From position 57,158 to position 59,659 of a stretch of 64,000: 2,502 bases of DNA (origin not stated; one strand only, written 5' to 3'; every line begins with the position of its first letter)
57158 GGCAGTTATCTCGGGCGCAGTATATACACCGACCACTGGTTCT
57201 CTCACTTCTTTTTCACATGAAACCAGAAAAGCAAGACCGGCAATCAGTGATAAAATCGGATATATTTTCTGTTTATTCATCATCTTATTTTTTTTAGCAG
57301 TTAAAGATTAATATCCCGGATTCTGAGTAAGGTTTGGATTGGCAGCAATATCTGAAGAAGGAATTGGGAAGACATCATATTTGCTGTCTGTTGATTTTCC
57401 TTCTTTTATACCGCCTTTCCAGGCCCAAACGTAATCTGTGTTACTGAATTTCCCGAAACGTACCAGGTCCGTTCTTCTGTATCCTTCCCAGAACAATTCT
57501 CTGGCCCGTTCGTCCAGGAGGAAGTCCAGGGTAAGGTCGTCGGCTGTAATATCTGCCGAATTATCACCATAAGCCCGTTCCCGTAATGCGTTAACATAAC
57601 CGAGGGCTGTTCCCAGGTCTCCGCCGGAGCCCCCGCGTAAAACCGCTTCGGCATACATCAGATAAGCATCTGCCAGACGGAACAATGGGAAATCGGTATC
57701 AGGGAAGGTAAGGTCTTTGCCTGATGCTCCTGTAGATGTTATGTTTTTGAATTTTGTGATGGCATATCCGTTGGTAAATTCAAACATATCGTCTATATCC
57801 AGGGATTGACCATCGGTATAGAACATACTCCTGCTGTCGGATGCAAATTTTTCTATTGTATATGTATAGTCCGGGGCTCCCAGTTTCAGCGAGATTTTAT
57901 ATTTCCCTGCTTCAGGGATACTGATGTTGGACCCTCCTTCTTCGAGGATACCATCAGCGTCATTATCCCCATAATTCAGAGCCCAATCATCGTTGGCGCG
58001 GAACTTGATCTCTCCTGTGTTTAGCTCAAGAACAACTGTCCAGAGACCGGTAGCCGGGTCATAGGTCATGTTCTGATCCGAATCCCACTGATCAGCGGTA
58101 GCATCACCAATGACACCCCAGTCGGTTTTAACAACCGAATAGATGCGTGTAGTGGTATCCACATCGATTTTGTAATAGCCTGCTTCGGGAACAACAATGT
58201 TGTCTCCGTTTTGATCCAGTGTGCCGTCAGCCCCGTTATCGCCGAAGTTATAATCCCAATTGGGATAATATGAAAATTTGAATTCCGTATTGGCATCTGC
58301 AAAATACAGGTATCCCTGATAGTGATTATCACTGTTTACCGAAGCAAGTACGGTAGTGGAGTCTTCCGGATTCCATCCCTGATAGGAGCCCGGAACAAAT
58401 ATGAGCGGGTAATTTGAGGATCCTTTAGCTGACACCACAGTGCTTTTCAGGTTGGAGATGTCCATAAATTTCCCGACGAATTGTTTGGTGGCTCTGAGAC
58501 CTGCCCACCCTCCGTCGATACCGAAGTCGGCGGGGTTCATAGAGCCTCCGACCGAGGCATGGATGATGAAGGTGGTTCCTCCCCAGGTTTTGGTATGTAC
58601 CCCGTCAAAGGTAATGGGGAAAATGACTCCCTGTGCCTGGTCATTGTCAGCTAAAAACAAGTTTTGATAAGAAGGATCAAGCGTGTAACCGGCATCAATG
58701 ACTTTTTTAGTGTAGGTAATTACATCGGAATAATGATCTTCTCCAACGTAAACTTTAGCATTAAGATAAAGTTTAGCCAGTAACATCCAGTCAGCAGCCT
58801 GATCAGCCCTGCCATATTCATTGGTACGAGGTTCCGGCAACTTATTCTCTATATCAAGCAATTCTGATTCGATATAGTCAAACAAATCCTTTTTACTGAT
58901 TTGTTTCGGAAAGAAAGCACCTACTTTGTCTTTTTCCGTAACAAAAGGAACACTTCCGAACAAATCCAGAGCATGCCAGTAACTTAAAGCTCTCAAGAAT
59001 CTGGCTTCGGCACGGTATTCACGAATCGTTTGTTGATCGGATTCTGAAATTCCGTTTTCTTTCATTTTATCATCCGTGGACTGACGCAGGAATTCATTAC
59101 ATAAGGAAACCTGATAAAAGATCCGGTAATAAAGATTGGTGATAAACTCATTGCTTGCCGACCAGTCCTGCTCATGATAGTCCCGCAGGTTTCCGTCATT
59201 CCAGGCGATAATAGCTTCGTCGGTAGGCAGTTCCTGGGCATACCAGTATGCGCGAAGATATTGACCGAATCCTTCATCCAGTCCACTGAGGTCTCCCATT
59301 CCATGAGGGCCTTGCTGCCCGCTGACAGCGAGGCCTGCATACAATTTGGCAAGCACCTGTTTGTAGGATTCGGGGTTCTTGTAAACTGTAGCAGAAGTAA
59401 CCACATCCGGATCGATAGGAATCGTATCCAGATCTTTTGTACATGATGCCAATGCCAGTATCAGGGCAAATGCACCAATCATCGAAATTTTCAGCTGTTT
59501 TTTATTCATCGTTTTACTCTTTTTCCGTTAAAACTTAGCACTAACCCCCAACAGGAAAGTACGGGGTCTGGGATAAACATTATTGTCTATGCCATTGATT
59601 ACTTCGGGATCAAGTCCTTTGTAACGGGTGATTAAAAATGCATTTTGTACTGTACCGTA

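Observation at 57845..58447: SusD homologue with a SusE/F-type tandem binding module inserted inside its fold (single-chain SusD plus SusE/F chimera)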

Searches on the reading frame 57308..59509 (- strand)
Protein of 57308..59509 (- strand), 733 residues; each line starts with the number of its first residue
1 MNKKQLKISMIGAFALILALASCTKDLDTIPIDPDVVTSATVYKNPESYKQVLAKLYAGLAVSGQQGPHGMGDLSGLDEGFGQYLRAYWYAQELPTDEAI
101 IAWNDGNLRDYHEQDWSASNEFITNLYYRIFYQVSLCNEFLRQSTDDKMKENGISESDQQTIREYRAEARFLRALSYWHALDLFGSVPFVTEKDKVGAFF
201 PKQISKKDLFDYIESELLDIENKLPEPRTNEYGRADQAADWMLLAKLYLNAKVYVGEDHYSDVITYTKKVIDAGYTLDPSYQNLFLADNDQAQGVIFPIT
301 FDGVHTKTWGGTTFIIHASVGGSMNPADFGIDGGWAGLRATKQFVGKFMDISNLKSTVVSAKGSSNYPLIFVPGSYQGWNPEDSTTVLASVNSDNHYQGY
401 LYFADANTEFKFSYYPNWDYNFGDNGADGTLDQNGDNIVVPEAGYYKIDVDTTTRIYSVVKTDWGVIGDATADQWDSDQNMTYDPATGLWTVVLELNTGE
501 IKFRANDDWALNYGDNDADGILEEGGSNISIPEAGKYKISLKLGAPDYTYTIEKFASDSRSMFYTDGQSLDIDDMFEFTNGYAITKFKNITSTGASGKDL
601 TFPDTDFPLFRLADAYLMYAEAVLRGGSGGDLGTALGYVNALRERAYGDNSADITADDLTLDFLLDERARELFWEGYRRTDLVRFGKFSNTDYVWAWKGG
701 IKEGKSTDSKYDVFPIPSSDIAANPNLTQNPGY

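Call 3: search_protein_families(library=pfam, proteins=[window:57308-59509:-], max_evalue=0.01)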
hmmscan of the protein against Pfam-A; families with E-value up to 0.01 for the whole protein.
window:57308-59509:- (733 aa): 5 families
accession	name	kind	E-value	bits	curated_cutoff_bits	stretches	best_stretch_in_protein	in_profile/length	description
PF07980.17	SusD_RagB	-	1.2e-34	120.7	23.1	1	484-733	64-297/297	SusD family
PF16411.10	SusF_SusE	-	5e-16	59.9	27.5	2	466-567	1-105/167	Outer membrane protein SusF_SusE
PF14322.12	SusD-like_3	-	1.1e-09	39.2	27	1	102-249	53-191/191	Starch-binding associating with outer membrane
PF12771.13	SusD-like_2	-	1.8e-05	24.2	27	1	123-224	56-150/415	Starch-binding associating with outer membrane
PF22058.2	X25_BaPul_like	-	0.0015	19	27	0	374-436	13-74/87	Pullulanase X25 domain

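Call 5: find_homologous_proteins(query=window:57308-59509:-, max_evalue=0.00001)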
Query window:57308-59509:- (733 aa): 7941 proteins with E <= 0.00001 among 8000 candidates; the best 120 are listed.
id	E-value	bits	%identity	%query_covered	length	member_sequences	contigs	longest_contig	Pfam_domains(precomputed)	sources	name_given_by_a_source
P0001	0.0e+0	1695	100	100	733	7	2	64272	PF14322.13,PF07980.18,PF16411.11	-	-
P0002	0.0e+0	1476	86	100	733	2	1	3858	PF07980.18,PF26123.1,PF16411.11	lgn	-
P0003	0.0e+0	1432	82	100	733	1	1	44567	PF22058.3,PF07980.18,PF16411.11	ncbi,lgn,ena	-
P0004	0.0e+0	1426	82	100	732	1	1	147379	PF14322.13,PF22058.3,PF07980.18,PF26123.1,PF16411.11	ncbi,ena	-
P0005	0.0e+0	1363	79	100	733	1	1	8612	PF14322.13,PF22058.3,PF07980.18,PF26123.1,PF12771.14,PF16411.11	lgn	-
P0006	0.0e+0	1345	77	100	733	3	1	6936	PF14322.13,PF22058.3,PF07980.18,PF12771.14,PF16411.11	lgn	-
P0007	0.0e+0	1249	72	100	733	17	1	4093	PF14322.13,PF07980.18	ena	-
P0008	0.0e+0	1230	71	100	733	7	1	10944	PF14322.13,PF22058.3,PF07980.18,PF12771.14,PF16411.11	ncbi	-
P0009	0.0e+0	1196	68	100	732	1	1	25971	PF14322.13,PF22058.3,PF07980.18,PF16411.11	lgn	-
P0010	0.0e+0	1179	67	100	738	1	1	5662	PF14322.13,PF07980.18,PF26123.1,PF12771.14,PF16411.11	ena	-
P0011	0.0e+0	1179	67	100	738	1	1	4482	PF14322.13,PF07980.18,PF26123.1,PF12771.14,PF16411.11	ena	-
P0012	0.0e+0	1178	68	100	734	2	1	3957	PF07980.18,PF16411.11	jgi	jgi:hypothetical protein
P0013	0.0e+0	1177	67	100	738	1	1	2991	PF14322.13,PF07980.18,PF26123.1,PF12771.14,PF16411.11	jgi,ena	-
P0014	0.0e+0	1173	68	100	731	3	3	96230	PF14322.13,PF22058.3,PF07980.18,PF16411.11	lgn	-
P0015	0.0e+0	1170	62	76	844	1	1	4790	PF22058.3,PF07980.18,PF26123.1,PF16411.11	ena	-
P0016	0.0e+0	1169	61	76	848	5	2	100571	PF14322.13,PF22058.3,PF07980.18,PF26123.1,PF16411.11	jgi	jgi:hypothetical protein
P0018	0.0e+0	1164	68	100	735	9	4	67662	PF07980.18,PF26123.1,PF16411.11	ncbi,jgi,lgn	-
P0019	0.0e+0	1161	68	100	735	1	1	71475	PF14322.13,PF22058.3,PF07980.18,PF26123.1,PF12771.14,PF16411.11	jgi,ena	-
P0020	0.0e+0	1155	66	100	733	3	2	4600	PF07980.18,PF26123.1,PF16411.11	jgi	jgi:hypothetical protein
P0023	0.0e+0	1155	66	100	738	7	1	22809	PF14322.13,PF07980.18,PF26123.1,PF12771.14,PF16411.11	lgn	-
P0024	0.0e+0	1151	61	75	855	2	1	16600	PF07980.18,PF26123.1,PF16411.11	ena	-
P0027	0.0e+0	1140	66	100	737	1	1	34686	PF14322.13,PF07980.18,PF26123.1,PF16411.11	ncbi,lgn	-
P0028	0.0e+0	1138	66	100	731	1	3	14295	PF07980.18,PF26123.1,PF12771.14,PF16411.11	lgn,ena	-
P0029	0.0e+0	1137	67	100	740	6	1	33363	PF14322.13,PF07980.18,PF26123.1,PF16411.11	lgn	-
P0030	0.0e+0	1136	65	100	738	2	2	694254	PF22058.3,PF07980.18,PF26123.1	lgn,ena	-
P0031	0.0e+0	1134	65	100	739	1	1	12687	PF07980.18,PF26123.1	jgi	jgi:hypothetical protein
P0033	0.0e+0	1133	66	100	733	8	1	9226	PF14322.13,PF07980.18,PF26123.1,PF12771.14,PF16411.11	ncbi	-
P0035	0.0e+0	1132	66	100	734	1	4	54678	PF07980.18,PF26123.1,PF12771.14,PF16411.11,PF26120.1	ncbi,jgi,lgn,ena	-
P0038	0.0e+0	1130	65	100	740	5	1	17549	PF22058.3,PF07980.18,PF26123.1,PF12771.14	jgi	jgi:hypothetical protein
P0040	0.0e+0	1128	65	100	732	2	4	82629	PF22058.3,PF07980.18,PF26123.1,PF16411.11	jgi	jgi:hypothetical protein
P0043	0.0e+0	1127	66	100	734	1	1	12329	PF07980.18,PF26123.1,PF12771.14,PF16411.11,PF26120.1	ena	-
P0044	0.0e+0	1127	66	100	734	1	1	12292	PF07980.18,PF26123.1,PF12771.14,PF16411.11,PF26120.1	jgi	-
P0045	0.0e+0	1126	65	100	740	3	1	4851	PF07980.18,PF26123.1,PF12771.14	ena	-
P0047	0.0e+0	1124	65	100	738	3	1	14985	PF07980.18,PF26123.1,PF16411.11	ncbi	-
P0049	0.0e+0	1122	64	100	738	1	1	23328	PF07980.18,PF26123.1,PF16411.11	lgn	-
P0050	0.0e+0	1122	64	100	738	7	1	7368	PF07980.18,PF26123.1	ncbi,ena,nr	ncbi:MAG TPA: RagB/SusD family nutrient uptake outer membrane protein [Tangfeifania sp.]|nr:RagB/Sus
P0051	0.0e+0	1122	65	100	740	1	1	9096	PF07980.18,PF26123.1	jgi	jgi:hypothetical protein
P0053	0.0e+0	1120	65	100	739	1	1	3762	PF14322.13,PF07980.18,PF26123.1,PF16411.11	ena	-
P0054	0.0e+0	1118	65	100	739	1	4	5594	PF07980.18,PF26123.1,PF16411.11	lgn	-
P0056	0.0e+0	1117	66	98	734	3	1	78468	PF14322.13,PF07980.18,PF26123.1,PF12771.14,PF16411.11,PF26120.1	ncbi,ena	-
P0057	0.0e+0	1117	65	100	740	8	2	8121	PF07980.18,PF26123.1,PF16411.11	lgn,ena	-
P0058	0.0e+0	1117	66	99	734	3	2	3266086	PF14322.13,PF07980.18,PF26123.1,PF12771.14,PF16411.11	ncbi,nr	ncbi:RagB/SusD family nutrient uptake outer membrane protein [Candidatus Sulfidibacterium hydrotherm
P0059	0.0e+0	1116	65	100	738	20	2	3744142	PF07980.18,PF16411.11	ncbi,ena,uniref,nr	ncbi:RagB/SusD family nutrient uptake outer membrane protein [Draconibacterium orientale]|uniref:Rag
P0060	0.0e+0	1116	64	100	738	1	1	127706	PF07980.18,PF26123.1,PF16411.11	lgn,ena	-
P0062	0.0e+0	1115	65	100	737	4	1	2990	PF07980.18,PF26123.1,PF16411.11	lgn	-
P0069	0.0e+0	1111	65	99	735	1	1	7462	PF07980.18,PF26123.1,PF16411.11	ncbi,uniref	ncbi:Cell surface glycan-binding lipoprotein, utilization system for glycans and polysaccharides (PU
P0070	0.0e+0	1110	65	100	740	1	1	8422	PF07980.18,PF26123.1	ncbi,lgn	-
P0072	0.0e+0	1110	65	100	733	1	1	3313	PF14322.13,PF22058.3,PF07980.18,PF26123.1,PF16411.11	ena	-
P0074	0.0e+0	1106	65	98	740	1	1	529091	PF07980.18,PF26123.1,PF16411.11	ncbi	-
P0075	0.0e+0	1106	66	98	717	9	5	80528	PF14322.13,PF22058.3,PF07980.18,PF26123.1,PF16411.11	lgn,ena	-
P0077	0.0e+0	1105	64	100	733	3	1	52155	PF07980.18,PF26123.1,PF16411.11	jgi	jgi:hypothetical protein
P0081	0.0e+0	1103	64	100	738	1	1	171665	PF14322.13,PF07980.18,PF26123.1,PF16411.11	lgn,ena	-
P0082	0.0e+0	1102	64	100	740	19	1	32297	PF07980.18,PF26123.1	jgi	jgi:hypothetical protein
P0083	0.0e+0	1102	64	100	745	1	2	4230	PF14322.13,PF22058.3,PF07980.18,PF26123.1,PF16411.11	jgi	-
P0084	0.0e+0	1101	59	75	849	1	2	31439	PF14322.13,PF07980.18,PF26123.1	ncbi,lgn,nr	ncbi:MAG: RagB/SusD family nutrient uptake outer membrane protein [Prolixibacteraceae bacterium]|nr:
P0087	0.0e+0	1100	63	100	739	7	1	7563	PF07980.18,PF26123.1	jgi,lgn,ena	-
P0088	0.0e+0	1100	63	100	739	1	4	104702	PF07980.18,PF26123.1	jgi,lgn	jgi:hypothetical protein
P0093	0.0e+0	1097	64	100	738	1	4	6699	PF07980.18,PF26123.1,PF16411.11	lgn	-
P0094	0.0e+0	1096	63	100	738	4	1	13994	PF07980.18,PF26123.1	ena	-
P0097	0.0e+0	1095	65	100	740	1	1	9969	PF07980.18,PF26123.1,PF16411.11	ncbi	-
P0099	0.0e+0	1095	63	100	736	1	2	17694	PF14322.13,PF22058.3,PF07980.18,PF26123.1,PF16411.11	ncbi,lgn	-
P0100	0.0e+0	1095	64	98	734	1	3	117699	PF22058.3,PF07980.18,PF26123.1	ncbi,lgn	-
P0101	0.0e+0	1095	64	100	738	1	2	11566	PF07980.18,PF26123.1,PF16411.11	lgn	-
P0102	0.0e+0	1094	65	100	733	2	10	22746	PF07980.18,PF26123.1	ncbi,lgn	-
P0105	0.0e+0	1093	65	100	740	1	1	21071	PF07980.18,PF26123.1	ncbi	-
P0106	0.0e+0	1093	63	100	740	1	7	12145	PF22058.3,PF07980.18,PF26123.1,PF16411.11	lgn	-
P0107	0.0e+0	1093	64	100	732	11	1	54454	PF07980.18,PF26123.1,PF16411.11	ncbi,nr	ncbi:MAG: hypothetical protein CMN32_13545 [Saprospirales bacterium]|nr:hypothetical protein [Sapros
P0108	0.0e+0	1092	65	98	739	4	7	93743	PF14322.13,PF07980.18,PF26123.1,PF16411.11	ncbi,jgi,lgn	-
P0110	0.0e+0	1092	66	100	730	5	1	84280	PF22058.3,PF07980.18,PF26123.1,PF16411.11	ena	-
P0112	0.0e+0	1092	62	100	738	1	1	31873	PF14322.13,PF07980.18,PF26123.1,PF12771.14,PF16411.11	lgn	-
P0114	0.0e+0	1089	64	100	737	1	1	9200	PF14322.13,PF22058.3,PF07980.18,PF26123.1,PF12771.14,PF16411.11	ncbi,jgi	jgi:hypothetical protein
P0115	0.0e+0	1089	65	100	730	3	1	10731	PF14322.13,PF07980.18,PF26123.1,PF12771.14,PF16411.11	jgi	-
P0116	0.0e+0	1088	62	100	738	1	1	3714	PF14322.13,PF07980.18,PF26123.1,PF16411.11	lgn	-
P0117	0.0e+0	1088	62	100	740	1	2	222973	PF22058.3,PF07980.18,PF26123.1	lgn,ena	-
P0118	0.0e+0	1088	64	100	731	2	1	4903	PF22058.3,PF07980.18,PF26123.1,PF16411.11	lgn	-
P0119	0.0e+0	1087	63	100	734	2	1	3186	PF14322.13,PF07980.18,PF26123.1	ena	-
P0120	0.0e+0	1087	63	100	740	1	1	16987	PF22058.3,PF07980.18,PF26123.1,PF16411.11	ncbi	ncbi:MAG: RagB/SusD family nutrient uptake outer membrane protein [Mariniphaga sp.]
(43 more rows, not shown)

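Call 6: search_solved_structures(query=window:57308-59509:-, max_evalue=0.01, show_alignments=2)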
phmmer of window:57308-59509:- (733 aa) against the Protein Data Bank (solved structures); distinct sequences matched with E-value up to 0.01: 26.
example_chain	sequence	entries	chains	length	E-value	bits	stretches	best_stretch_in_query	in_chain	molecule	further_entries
3jys_A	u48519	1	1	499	4.3e-111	375.7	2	42-351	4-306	SusD superfamily protein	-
3ck7_A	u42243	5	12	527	4.8e-95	322.6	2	26-355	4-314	SusD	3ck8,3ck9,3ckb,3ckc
3otn_A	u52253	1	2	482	5.9e-18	67.7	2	107-302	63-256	SusD superfamily protein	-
3mcx_A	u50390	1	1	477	3.4e-17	65.2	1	603-731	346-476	SusD superfamily protein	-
9sje_B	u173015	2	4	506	6.6e-17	64.3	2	580-733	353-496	SusD homolog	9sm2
9sjj_A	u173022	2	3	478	8.1e-17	64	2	580-733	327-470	SusD homolog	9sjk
3jq1_A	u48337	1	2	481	1.2e-14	56.8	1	609-732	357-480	SusD superfamily protein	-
3kez_A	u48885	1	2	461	1.5e-14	56.5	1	602-733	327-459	Putative sugar binding protein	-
3ihv_A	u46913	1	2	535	2.4e-14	55.8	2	606-731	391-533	SusD homolog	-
6gcz_A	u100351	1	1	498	4e-13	51.8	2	581-733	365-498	Starch-binding associating with outer membrane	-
7kv2_AAA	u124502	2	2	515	5.8e-13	51.2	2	580-730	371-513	RagB/SusD family nutrient uptake outer membrane protein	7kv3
3myv_A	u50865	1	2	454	6e-13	51.2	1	608-733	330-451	SusD superfamily protein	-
7kv4_AAA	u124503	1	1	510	4.7e-12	48.2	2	158-310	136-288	SusD family protein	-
3iv0_A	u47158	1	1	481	1.4e-10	43.3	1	580-694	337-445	SusD homolog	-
5e76_A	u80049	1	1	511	7.7e-09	37.6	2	608-662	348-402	SusD-like protein BACOVA_02651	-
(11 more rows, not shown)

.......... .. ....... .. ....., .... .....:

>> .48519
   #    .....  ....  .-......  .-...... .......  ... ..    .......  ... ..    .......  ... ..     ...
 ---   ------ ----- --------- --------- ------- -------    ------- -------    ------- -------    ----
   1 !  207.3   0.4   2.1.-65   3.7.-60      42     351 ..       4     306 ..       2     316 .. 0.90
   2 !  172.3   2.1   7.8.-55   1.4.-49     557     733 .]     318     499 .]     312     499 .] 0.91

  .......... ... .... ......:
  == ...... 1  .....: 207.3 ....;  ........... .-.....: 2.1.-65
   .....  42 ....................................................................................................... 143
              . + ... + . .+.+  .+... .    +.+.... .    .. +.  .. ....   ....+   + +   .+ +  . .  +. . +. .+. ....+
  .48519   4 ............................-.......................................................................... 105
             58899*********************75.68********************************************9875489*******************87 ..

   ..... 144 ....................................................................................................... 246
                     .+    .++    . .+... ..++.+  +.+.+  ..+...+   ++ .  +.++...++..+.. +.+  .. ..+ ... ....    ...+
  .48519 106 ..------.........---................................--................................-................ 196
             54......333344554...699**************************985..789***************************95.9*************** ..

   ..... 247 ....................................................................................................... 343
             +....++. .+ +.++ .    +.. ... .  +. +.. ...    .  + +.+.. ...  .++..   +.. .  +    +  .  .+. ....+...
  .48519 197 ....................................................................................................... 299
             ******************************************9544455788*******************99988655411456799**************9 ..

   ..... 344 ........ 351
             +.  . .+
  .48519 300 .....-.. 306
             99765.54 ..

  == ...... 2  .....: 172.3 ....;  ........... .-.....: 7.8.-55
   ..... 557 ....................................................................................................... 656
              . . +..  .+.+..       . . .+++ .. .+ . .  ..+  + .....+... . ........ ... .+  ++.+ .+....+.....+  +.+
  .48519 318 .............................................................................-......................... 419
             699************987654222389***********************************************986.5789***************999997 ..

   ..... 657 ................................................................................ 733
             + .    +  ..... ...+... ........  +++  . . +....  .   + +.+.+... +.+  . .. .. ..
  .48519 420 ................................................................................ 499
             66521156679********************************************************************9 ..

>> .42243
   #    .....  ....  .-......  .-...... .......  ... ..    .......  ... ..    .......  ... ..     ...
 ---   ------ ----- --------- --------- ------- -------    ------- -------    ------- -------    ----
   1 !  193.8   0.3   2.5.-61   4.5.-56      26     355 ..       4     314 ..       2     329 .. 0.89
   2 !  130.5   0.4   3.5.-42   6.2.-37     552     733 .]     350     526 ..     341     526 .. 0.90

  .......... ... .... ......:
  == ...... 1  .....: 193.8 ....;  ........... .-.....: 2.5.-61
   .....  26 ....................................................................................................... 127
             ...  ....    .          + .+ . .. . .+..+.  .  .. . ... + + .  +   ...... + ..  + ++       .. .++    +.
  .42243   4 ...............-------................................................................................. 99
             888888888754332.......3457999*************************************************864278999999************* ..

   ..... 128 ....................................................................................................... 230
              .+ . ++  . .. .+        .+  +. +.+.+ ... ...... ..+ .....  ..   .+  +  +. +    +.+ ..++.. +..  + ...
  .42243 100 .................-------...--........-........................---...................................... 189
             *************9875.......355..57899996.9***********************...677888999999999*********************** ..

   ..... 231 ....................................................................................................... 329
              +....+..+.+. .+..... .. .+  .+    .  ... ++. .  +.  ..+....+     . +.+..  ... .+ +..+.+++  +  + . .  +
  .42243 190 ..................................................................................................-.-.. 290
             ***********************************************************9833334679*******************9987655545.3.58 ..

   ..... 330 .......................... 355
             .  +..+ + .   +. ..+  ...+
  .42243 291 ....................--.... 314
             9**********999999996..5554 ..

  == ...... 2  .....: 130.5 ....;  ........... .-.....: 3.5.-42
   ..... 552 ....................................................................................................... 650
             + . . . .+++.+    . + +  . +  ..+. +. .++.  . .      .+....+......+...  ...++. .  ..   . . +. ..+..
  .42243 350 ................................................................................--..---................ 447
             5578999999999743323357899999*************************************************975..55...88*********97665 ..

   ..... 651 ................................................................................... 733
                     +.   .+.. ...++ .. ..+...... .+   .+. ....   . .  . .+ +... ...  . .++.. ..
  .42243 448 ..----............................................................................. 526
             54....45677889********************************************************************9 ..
